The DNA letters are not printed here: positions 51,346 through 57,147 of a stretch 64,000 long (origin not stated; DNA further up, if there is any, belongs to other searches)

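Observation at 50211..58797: Giant 1833 aa metzincin lipoprotein flanked by two outer-membrane barrel genes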

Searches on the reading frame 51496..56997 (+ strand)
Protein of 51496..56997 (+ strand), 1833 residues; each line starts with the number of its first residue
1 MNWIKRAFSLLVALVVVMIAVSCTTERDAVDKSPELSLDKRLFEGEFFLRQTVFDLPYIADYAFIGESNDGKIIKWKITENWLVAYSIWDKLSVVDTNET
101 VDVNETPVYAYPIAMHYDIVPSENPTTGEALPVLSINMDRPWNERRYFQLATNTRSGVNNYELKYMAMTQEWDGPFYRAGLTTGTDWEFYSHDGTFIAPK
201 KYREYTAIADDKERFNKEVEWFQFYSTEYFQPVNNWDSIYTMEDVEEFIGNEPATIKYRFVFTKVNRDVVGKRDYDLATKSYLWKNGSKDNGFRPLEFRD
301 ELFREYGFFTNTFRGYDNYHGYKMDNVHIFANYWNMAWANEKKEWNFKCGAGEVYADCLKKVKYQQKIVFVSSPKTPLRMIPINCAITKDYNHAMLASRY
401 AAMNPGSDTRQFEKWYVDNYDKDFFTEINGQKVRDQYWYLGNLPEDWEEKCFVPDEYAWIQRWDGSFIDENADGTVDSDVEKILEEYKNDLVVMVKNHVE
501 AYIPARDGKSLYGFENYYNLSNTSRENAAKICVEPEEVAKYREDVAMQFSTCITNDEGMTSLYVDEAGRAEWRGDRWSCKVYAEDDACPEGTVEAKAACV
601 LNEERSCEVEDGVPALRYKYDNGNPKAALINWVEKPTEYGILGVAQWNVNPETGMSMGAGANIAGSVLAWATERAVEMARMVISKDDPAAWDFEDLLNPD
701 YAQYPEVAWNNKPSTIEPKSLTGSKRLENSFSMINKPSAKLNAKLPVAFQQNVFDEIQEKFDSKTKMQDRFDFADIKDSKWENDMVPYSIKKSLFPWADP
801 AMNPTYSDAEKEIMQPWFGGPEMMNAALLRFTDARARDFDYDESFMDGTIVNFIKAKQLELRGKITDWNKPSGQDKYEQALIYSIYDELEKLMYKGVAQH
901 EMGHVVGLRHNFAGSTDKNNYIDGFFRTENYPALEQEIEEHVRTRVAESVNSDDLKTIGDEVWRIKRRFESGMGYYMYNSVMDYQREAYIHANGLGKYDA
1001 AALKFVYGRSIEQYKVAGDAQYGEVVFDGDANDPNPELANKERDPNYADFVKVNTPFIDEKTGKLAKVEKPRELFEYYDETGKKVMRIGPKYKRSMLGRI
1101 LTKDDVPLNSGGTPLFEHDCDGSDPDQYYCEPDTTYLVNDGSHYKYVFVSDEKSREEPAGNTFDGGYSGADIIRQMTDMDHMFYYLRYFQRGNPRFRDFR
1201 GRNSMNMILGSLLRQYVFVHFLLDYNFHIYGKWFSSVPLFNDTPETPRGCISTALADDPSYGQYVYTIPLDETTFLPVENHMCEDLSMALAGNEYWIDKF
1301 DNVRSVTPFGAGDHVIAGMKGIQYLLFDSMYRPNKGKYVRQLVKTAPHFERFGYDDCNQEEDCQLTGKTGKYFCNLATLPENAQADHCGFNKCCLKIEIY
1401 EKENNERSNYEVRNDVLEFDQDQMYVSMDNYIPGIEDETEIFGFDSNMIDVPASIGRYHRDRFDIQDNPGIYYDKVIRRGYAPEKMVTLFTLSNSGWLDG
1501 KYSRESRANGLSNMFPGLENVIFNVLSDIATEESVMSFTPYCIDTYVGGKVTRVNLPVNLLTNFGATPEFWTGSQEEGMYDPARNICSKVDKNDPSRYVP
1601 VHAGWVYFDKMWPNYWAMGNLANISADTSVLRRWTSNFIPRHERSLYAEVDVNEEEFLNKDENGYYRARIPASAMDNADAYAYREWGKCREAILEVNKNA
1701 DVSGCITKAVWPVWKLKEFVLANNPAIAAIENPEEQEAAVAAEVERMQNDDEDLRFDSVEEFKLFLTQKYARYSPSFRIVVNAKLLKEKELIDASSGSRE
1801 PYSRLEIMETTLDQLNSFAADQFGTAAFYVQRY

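Call 6: search_protein_families(library=pfam, proteins=[window:51496-56997:+], max_evalue=0.1)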
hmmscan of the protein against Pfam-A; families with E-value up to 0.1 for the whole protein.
window:51496-56997:+ (1833 aa): 5 families
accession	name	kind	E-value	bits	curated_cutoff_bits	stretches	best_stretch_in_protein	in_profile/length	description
PF16313.11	DUF4953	-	4.3e-05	23.3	24.2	1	894-917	13-36/316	Met-zincin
PF00413.30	Peptidase_M10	-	0.021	15.1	24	1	871-911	84-125/159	Matrixin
PF13688.12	Reprolysin_5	-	0.031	15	27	0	897-918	144-165/196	Metallo-peptidase family M12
PF01400.30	Astacin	-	0.057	13.5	22.5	0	894-923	78-106/189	Astacin (Peptidase family M12A)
PF05572.19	Peptidase_M43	-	0.066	13.6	23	0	897-936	71-109/152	Pregnancy-associated plasma protein-A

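Call 7: search_protein_families(library=ncbifam, proteins=[window:51496-56997:+], max_evalue=0.1)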
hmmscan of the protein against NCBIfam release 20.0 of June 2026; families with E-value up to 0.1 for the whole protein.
window:51496-56997:+ (1833 aa): 1 family
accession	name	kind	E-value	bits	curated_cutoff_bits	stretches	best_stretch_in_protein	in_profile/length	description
TIGR03952.1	metzin_BF0631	equivalog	0.0056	15.7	208.1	1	899-985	237-322/351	zinc-dependent metalloproteinase lipoprotein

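Call 8: find_homologous_proteins(query=window:51496-56997:+)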
Query window:51496-56997:+ (1833 aa): 67 proteins with E <= 0.001 among 3637 candidates.
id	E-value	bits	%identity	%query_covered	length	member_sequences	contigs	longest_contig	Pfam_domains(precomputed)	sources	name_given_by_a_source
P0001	0.0e+0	4199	96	100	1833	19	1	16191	PF16313.12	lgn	-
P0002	0.0e+0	2871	73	73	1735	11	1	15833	PF16313.12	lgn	-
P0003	0.0e+0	2833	65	100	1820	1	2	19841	PF16313.12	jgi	jgi:hypothetical protein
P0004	0.0e+0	2787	70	73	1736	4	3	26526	-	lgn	-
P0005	0.0e+0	2779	64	100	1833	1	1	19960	PF16313.12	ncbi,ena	-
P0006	0.0e+0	2756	64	100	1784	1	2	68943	PF16313.12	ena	-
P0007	0.0e+0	2724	69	73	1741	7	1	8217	PF16313.12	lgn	-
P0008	0.0e+0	2696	68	73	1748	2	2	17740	PF16313.12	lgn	-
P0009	0.0e+0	2655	62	100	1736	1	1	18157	PF16313.12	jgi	-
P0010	0.0e+0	2645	61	100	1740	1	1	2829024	PF16313.12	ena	-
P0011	0.0e+0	2610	60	100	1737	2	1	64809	PF16313.12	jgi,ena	-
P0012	0.0e+0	2607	62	100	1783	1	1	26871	PF16313.12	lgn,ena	-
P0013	0.0e+0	2606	64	73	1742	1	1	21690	PF16313.12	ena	-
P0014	0.0e+0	2600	62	100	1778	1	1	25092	PF16313.12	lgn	-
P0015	0.0e+0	2289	62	73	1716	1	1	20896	PF16313.12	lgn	-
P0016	0.0e+0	2161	59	73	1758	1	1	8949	PF16313.12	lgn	-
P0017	0.0e+0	2155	59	73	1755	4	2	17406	PF16313.12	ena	-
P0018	0.0e+0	2155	53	100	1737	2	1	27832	PF16313.12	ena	-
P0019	0.0e+0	2150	52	100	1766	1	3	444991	PF16313.12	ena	-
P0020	0.0e+0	2148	59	73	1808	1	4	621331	PF16313.12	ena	-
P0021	0.0e+0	2148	53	100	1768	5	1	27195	PF16313.12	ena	-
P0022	0.0e+0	2147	53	100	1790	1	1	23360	PF16313.12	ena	-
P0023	0.0e+0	2146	58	75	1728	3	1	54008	PF16313.12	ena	-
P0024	0.0e+0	2143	51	100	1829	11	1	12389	PF16313.12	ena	-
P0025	0.0e+0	2141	59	73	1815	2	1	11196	PF16313.12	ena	-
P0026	0.0e+0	2141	59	73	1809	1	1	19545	PF16313.12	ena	-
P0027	0.0e+0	2141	59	73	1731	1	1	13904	PF16313.12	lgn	-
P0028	0.0e+0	2137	58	73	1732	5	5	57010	PF16313.12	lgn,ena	-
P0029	0.0e+0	2136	58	73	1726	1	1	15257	PF16313.12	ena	-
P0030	0.0e+0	2134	52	100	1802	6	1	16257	PF16313.12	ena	-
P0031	0.0e+0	2131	52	100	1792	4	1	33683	PF16313.12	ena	-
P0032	0.0e+0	2126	58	73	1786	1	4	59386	PF16313.12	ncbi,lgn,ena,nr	ncbi:zinc-dependent metalloprotease [bacterium]|nr:zinc-dependent metalloprotease [bacterium]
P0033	0.0e+0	2124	58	73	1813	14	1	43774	PF16313.12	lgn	-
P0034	0.0e+0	2123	58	73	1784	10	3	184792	PF16313.12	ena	-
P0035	0.0e+0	2121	58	73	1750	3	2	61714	PF16313.12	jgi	jgi:hypothetical protein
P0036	0.0e+0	2120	58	73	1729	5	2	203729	PF16313.12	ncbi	-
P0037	0.0e+0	2118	59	73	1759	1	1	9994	PF16313.12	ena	-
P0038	0.0e+0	2117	52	100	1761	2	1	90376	PF16313.12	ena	-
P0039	0.0e+0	2116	53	100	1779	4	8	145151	PF16313.12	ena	-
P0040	0.0e+0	2113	57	73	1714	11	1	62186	PF16313.12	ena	-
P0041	0.0e+0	2112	58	73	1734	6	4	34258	PF16313.12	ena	-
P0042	0.0e+0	2112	52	100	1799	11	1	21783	PF16313.12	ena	-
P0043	0.0e+0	2110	58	73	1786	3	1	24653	PF16313.12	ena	-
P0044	0.0e+0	2110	53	100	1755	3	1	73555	PF16313.12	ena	-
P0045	0.0e+0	2100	57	73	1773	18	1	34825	PF16313.12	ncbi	-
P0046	0.0e+0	2094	52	100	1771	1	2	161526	PF16313.12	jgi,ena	-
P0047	0.0e+0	2093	51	100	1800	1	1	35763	PF16313.12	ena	-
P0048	0.0e+0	2092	58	73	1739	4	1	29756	PF16313.12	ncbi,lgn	-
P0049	0.0e+0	2077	57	73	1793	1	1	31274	PF16313.12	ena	-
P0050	0.0e+0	2077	52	100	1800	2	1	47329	PF16313.12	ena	-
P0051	0.0e+0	2064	57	73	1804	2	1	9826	PF16313.12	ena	-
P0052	0.0e+0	1738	51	86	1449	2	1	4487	PF16313.12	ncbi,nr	ncbi:MAG TPA: zinc-dependent metalloprotease, partial [bacterium]|nr:zinc-dependent metalloprotease 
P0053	0.0e+0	1648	49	73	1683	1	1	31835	PF16313.12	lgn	-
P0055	0.0e+0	1623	45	100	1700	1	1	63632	PF16313.12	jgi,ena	-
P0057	0.0e+0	1595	48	73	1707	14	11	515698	PF16313.12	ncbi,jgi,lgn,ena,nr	ncbi:MAG TPA: hypothetical protein P5077_03035 [bacterium]|nr:hypothetical protein [bacterium]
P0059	0.0e+0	1455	45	72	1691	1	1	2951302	PF16313.12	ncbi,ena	-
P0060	0.0e+0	1391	41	100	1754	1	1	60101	-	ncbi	-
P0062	0.0e+0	1268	40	73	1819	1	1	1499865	PF16313.12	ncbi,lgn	-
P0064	3.1e-291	988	45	63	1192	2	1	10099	PF16313.12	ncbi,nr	ncbi:hypothetical protein KAH37_00215, partial [bacterium]|nr:hypothetical protein [bacterium]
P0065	3.9e-255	868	34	99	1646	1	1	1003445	-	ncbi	-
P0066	4.8e-20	89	25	18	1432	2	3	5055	PF16313.12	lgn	-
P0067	7.6e-17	78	26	7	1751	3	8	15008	PF16313.12,PF14344.13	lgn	-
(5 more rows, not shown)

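Call 10: find_related_loci(query=window:51496-56997:+, collection=genome_contigs, flank=8000)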
Query window:51496-56997:+ (1833 aa) in genome_contigs; peptide patterns used: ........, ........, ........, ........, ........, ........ (x = any residue, [..] = any of these).
19 stretches matched a pattern; 16 encode a relative of the query (tblastn E <= 1e-3); 16 distinct loci.
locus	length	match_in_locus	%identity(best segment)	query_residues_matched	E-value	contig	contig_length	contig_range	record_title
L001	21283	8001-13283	52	1-1833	0e+0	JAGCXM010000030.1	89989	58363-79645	Bacterium isolate RGIG10212 Yak_Rumen-5__c1538600, whole genome shotgun sequence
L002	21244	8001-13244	68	1-1833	0e+0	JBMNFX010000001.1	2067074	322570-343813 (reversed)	MAG: bacterium isolate SBF912LR0HQ0191 contig_11953, whole genome shotgun sequence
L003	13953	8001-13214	52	3-1833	0e+0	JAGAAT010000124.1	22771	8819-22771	Bacterium isolate RGIG8272 Water_buffalos_Rumen-5__c1533083, whole genome shotgun sequence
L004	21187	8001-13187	58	1-1833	0e+0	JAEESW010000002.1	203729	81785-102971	MAG: bacterium isolate Tb.RUG.391 NODE_101_length_203729_cov_1.579827, whole genome shotgun sequence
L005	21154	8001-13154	57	1-1833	0e+0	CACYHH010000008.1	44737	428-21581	MAG: uncultured Spirochaetales bacterium isolate RUG11946 genome assembly, contig: RUG11946_asm_8, whole genome shotgun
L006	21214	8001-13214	58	1-1833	0e+0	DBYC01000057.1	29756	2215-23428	MAG TPA_asm: bacterium UBP6_UBA1196 isolate UBA1196 UBA1196_contig_17061, whole genome shotgun sequence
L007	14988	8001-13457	58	1-1833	0e+0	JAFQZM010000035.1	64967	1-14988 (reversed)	Bacterium isolate RGIG2292 Goat_Duodenum-5__c386798, whole genome shotgun sequence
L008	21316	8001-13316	57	3-1833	0e+0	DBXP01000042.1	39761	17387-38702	MAG TPA_asm: bacterium UBP6_UBA1209 isolate UBA1209 UBA1209_contig_4969, whole genome shotgun sequence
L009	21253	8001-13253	52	1-1833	0e+0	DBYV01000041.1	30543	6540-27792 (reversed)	MAG TPA_asm: bacterium UBP6_UBA1177 isolate UBA1177 UBA1177_contig_11120, whole genome shotgun sequence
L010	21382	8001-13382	58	1-1833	0e+0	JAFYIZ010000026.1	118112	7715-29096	Bacterium isolate RGIG7134 Water_buffalos_Abomasum-4__c628683, whole genome shotgun sequence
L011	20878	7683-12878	53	1-1833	0e+0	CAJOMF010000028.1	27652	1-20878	uncultured bacterium isolate Reindeer_2_mag_13 genome assembly, contig: scaffold_1026, whole genome shotgun sequence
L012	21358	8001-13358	58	1-1833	0e+0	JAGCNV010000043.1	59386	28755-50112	Bacterium isolate RGIG9961 Yak_Reticulum-2__c464759, whole genome shotgun sequence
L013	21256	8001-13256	53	1-1833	0e+0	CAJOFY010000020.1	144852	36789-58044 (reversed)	uncultured bacterium isolate Red_deer_3_mag_66 genome assembly, contig: scaffold_917, whole genome shotgun sequence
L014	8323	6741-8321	94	1-527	0e+0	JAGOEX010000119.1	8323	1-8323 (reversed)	Bacterium isolate Go_SlDig_bin_48 Go_SlDig_26947_length_8323_cov_9.939727, whole genome shotgun sequence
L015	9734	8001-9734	69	1-582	0e+0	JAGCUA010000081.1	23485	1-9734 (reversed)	Bacterium isolate RGIG10122 Yak_Rumen-4__c1933705, whole genome shotgun sequence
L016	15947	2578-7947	53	1-1833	0e+0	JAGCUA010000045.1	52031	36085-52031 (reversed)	Bacterium isolate RGIG10122 Yak_Rumen-4__c1246482, whole genome shotgun sequence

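Call 16: find_encoding_contigs(protein=P0065, flank=10000, max_places=1)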
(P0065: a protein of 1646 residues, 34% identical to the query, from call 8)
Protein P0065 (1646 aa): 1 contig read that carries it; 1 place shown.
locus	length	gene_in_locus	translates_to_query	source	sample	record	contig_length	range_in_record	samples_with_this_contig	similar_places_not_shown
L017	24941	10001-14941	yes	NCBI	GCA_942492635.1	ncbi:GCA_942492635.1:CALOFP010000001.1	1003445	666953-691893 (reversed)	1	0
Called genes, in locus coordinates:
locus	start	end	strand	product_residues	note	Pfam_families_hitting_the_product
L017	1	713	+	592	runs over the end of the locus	PF00561:Abhydrolase_1, PF08386:Abhydrolase_4 (weak)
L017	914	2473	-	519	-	PF03415:Peptidase_C11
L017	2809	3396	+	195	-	PF01184:Gpr1_Fun34_YaaH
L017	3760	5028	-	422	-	PF00072:Response_reg, PF00990:GGDEF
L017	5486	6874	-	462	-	PF05139:Erythro_esteras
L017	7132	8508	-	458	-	PF05139:Erythro_esteras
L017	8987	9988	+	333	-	-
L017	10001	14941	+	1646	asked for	-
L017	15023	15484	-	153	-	-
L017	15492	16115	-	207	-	-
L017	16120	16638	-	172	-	-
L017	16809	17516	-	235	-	-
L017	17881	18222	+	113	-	PF03788:LrgA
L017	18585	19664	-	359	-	PF14319:Zn_Tnp_IS91, PF04986:Y2_Tnp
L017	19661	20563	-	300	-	PF13495:Phage_int_SAM_4, PF00589:Phage_integrase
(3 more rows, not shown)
